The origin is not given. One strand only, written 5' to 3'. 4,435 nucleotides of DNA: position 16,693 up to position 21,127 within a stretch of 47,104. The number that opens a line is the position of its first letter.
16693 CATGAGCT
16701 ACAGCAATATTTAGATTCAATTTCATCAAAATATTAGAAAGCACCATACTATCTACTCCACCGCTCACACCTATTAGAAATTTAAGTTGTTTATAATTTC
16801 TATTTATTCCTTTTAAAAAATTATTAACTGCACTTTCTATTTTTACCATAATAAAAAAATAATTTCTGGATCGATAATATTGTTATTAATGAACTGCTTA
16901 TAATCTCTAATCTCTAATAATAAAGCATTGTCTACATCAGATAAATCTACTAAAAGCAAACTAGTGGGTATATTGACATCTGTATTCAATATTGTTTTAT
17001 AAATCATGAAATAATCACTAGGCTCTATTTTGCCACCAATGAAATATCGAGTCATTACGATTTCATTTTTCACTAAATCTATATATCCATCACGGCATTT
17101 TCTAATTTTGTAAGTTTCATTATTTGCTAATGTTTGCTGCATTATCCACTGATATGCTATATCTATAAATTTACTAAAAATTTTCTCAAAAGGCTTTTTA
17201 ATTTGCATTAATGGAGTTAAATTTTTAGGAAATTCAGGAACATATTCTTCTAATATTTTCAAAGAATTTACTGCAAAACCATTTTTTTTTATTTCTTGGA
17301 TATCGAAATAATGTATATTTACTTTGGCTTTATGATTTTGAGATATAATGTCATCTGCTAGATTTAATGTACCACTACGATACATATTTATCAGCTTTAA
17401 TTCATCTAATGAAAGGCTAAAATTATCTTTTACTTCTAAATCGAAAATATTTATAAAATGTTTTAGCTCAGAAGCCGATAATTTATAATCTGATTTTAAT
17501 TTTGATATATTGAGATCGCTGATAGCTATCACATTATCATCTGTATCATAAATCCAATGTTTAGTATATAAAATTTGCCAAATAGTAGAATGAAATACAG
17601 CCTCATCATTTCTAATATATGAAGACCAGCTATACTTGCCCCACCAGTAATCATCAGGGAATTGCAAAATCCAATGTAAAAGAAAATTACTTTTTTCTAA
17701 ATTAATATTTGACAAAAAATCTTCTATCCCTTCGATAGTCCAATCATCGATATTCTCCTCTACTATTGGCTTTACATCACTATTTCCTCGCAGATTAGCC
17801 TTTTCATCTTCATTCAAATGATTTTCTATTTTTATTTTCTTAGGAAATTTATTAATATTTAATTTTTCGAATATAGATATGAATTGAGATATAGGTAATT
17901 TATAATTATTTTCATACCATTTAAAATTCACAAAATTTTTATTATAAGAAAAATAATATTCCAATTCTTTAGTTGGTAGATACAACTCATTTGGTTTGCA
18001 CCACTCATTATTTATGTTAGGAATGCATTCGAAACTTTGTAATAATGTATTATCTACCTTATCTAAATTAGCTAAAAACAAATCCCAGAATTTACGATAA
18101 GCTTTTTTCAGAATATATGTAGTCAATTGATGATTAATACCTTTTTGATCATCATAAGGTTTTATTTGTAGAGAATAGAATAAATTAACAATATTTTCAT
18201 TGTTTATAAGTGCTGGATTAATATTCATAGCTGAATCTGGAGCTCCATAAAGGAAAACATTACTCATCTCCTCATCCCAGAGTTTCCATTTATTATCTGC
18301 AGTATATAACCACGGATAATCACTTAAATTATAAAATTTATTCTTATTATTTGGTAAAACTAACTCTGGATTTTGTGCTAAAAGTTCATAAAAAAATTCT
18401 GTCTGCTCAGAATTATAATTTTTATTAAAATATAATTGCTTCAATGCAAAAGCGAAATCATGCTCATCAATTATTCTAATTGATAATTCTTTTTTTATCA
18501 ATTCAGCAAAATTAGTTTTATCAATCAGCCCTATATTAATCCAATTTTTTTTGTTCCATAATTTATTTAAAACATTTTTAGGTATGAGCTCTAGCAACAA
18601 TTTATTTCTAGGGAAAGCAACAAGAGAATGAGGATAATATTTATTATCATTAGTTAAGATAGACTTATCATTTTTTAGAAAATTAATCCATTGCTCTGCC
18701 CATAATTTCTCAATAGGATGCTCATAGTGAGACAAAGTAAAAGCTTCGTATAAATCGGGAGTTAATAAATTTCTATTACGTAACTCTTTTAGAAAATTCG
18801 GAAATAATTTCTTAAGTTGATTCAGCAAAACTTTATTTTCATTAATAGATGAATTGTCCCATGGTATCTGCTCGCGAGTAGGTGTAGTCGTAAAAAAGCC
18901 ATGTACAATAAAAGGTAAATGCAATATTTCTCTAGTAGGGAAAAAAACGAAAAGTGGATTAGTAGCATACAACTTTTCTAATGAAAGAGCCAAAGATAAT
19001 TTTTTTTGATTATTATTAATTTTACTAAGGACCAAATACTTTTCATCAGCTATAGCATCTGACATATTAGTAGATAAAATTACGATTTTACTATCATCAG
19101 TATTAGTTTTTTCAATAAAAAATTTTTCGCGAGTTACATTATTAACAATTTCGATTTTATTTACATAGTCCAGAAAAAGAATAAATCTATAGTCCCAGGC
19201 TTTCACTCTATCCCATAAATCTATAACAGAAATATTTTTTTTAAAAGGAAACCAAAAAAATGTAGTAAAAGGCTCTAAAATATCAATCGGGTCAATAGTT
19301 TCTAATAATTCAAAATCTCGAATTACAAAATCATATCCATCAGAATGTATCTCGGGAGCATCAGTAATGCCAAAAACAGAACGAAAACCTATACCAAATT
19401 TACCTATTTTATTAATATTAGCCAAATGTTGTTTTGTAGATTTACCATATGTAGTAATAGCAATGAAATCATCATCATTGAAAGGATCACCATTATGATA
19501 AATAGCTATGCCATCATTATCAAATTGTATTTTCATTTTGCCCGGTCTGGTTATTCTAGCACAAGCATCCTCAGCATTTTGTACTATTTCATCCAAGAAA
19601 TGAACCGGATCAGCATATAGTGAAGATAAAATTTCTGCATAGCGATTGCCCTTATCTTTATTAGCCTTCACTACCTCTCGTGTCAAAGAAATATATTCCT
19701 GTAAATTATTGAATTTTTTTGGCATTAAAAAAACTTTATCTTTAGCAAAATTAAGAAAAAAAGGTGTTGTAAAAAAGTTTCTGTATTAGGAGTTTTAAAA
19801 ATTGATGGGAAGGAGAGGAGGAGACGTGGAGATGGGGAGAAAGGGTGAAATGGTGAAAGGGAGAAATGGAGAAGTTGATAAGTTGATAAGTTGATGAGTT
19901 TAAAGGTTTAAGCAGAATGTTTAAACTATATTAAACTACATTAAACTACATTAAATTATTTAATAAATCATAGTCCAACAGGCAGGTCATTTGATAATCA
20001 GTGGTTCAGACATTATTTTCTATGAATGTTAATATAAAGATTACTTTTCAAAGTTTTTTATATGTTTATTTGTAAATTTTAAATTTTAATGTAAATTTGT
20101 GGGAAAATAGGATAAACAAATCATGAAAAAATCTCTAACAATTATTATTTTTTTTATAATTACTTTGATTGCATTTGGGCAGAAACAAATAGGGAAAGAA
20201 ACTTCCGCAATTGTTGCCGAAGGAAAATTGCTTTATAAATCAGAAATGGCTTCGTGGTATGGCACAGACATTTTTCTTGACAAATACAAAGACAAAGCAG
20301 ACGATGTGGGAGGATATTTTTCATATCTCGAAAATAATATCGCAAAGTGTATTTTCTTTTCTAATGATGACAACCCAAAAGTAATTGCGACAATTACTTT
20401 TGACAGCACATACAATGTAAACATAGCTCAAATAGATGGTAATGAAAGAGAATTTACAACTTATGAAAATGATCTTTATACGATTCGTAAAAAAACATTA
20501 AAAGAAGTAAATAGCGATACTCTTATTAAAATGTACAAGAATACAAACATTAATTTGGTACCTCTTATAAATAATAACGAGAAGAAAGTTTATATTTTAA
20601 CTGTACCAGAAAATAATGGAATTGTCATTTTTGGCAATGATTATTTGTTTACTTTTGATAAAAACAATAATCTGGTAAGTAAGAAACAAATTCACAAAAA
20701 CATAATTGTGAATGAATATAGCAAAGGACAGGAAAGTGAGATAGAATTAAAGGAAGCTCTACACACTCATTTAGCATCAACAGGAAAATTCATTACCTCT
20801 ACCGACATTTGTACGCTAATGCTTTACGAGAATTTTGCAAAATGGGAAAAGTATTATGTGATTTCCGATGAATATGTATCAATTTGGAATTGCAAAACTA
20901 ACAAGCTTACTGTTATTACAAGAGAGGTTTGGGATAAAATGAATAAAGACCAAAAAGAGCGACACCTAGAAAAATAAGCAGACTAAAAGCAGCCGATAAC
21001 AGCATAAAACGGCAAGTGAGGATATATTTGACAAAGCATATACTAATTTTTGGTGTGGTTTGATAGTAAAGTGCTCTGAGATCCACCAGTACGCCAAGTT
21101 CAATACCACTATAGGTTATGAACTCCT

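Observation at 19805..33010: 12.7-kb accessory island bracketed by inverted copies of a modular repeat with a 20-nt perfect inner inverted repeat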

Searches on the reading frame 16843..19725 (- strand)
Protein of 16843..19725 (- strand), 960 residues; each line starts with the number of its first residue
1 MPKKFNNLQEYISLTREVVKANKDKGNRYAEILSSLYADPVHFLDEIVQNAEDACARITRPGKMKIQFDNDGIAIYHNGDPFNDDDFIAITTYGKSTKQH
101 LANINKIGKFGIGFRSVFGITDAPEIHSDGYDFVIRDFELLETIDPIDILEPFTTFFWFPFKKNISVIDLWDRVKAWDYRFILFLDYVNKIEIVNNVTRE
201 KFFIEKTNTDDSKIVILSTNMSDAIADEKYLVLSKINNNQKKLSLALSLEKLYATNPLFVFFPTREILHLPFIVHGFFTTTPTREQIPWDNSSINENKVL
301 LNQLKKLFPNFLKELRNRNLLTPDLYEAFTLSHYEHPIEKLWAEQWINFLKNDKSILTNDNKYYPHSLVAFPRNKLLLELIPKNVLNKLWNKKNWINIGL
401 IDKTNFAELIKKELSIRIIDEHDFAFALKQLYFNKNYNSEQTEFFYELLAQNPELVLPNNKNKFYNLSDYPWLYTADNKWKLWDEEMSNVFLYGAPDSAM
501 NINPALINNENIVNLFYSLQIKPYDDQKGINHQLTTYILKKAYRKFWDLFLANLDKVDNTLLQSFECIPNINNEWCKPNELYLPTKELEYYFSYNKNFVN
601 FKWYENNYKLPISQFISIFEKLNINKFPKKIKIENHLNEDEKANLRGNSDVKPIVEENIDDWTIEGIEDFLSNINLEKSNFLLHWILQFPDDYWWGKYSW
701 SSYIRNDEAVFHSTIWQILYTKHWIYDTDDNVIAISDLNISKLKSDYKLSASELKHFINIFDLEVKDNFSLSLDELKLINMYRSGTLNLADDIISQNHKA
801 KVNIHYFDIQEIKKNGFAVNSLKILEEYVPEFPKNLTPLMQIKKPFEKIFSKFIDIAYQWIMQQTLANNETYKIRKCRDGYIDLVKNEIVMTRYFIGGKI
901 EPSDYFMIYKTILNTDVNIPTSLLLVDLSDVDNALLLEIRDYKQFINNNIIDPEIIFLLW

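Call 13: search_protein_families(library=pfam, proteins=[window:16843-19725:-], max_evalue=0.01)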
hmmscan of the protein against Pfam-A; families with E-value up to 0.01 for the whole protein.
window:16843-19725:- (960 aa): 2 families
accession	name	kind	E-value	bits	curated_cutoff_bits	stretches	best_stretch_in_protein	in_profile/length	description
PF25794.1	SACS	-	9.6e-14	52.2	32.8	1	30-137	9-128/247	Sacsin domain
PF13589.12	HATPase_c_3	-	0.0033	17.9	25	1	45-117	8-81/137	Histidine kinase-, DNA gyrase B-, and HSP90-like ATPase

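Call 35: find_related_loci(query=window:16843-19725:-, collection=genome_contigs, flank=10000)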
Query window:16843-19725:- (960 aa) in genome_contigs; peptide patterns used: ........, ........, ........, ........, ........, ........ (x = any residue, [..] = any of these).
94 stretches matched a pattern; 7 encode a relative of the query (tblastn E <= 1e-3); 7 distinct loci.
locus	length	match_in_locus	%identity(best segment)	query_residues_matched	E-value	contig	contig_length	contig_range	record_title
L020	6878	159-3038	89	1-960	0e+0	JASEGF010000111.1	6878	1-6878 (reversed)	MAG: Bacteroidales bacterium isolate Yes49-27 NODE_111_length_6878_cov_3.694563, whole genome shotgun sequence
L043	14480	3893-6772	89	1-960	0e+0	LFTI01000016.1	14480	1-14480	MAG: Rikenellaceae bacterium DTU049 scaffold7350, whole genome shotgun sequence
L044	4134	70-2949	86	1-960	0e+0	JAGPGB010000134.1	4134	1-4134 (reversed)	MAG: Bacteroidales bacterium isolate Gw_SlDig_bin_235 Gw_SlDig_51821_length_4134_cov_114.178937, whole genome shotgun se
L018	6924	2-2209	90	225-960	0e+0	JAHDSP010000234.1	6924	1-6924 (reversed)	MAG: Bacteroidales bacterium isolate SV3-B6.1 k141_42652, whole genome shotgun sequence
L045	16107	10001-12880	61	1-960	0e+0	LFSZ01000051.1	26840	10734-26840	MAG: Rikenellaceae bacterium DTU001 scaffold52, whole genome shotgun sequence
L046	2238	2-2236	75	176-920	0e+0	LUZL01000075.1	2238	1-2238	MAG: Bacteroidales bacterium Bact_20 Bact_20_contig_153857, whole genome shotgun sequence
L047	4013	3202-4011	88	1-270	1e-157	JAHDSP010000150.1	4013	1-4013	MAG: Bacteroidales bacterium isolate SV3-B6.1 k141_53575, whole genome shotgun sequence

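Call 47: search_protein_families(library=padloc, proteins=[window:16843-19725:-], max_evalue=0.001)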
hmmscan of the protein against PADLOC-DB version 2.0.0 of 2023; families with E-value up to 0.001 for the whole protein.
window:16843-19725:- (960 aa): 7 families
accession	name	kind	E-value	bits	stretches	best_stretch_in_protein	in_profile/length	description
PDLC03968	TmtA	-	2.8e-38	129.3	1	26-318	61-369/1486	-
PDLC03972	TmtA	-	1.3e-36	124.2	1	22-726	23-773/1302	-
PDLC03964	TmtA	-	1.6e-34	117.3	2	46-130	52-134/1538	-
PDLC03966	TmtA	-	1.3e-31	107.4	1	35-480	38-544/1655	-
PDLC03965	TmtA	-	1.7e-23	80.6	2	42-133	33-119/1370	-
PDLC03971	TmtA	-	5.6e-20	68.5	1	43-129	57-145/1782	-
PDLC03969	TmtA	-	1.7e-12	43.8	1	86-290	86-316/1563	-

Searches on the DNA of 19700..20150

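Call 68: search_rna_families(source=window, start=19700, end=20150, threshold=evalue, max_evalue=1)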
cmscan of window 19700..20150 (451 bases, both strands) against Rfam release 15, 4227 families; matches with E-value up to 1: 0.
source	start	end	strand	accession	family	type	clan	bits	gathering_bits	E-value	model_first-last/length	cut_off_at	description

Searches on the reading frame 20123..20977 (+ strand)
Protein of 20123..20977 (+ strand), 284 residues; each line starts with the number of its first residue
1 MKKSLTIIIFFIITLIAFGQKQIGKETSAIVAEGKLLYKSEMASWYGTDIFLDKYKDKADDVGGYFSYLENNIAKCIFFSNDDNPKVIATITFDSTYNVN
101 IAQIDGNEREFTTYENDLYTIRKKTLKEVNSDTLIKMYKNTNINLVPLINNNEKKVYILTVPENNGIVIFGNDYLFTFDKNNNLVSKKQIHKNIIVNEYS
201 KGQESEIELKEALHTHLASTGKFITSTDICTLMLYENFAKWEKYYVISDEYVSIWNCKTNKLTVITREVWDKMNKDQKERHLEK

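Call 12: search_protein_families(library=pfam, proteins=[window:20123-20977:+], max_evalue=0.01)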
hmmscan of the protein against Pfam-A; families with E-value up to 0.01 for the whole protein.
window:20123-20977:+ (284 aa): 0 families

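Call 47: search_protein_families(library=padloc, proteins=[window:20123-20977:+], max_evalue=0.001)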
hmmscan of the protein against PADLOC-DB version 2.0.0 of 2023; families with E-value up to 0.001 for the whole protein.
window:20123-20977:+ (284 aa): 0 families

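Call 60: find_encoding_contigs(protein=window:20123-20977:+, flank=6000, max_places=10)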
Protein window:20123-20977:+ (284 aa): 23 contigs read that carry it; 10 places shown.
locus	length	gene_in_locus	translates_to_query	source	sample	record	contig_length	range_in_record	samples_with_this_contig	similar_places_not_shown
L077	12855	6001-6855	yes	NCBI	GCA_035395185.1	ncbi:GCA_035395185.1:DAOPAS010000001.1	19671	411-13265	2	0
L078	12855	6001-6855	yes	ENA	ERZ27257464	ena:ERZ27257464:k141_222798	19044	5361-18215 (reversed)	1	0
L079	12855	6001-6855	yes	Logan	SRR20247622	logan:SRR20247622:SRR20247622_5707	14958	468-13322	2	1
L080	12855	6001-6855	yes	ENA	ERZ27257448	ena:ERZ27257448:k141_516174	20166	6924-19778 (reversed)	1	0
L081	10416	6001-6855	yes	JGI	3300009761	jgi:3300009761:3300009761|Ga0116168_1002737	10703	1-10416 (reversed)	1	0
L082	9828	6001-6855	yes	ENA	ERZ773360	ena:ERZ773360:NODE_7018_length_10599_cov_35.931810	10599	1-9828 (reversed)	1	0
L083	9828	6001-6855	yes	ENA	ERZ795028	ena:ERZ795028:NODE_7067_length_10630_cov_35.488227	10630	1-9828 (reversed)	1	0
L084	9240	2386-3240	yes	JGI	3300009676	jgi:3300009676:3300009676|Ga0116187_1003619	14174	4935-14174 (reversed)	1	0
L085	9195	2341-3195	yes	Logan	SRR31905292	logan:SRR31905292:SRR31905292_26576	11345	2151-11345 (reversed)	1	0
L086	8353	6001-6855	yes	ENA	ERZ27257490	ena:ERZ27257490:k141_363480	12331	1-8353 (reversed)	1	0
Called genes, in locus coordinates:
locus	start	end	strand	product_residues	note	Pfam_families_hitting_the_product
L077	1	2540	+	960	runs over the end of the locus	PF25794:SACS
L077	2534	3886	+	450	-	PF01171:ATP_bind_3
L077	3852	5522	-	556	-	PF06826:Asp-Al_Ex, PF02080:TrkA_C, PF06826:Asp-Al_Ex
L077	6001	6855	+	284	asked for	-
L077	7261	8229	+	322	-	-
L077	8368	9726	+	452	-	PF13248:Zn_ribbon_3 (weak)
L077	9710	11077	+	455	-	PF13421:Band_7_1, PF14237:GYF_2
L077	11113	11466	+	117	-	PF14237:GYF_2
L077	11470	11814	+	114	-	-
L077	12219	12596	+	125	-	PF00226:DnaJ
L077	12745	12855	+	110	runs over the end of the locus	-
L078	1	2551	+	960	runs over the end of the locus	PF25794:SACS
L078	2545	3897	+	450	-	PF01171:ATP_bind_3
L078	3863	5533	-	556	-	PF06826:Asp-Al_Ex, PF02080:TrkA_C, PF06826:Asp-Al_Ex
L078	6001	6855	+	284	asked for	-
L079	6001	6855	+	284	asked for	-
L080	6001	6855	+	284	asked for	-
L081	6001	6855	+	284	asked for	-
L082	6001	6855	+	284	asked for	-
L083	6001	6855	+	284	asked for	-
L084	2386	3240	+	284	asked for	-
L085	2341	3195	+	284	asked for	-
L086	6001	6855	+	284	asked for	-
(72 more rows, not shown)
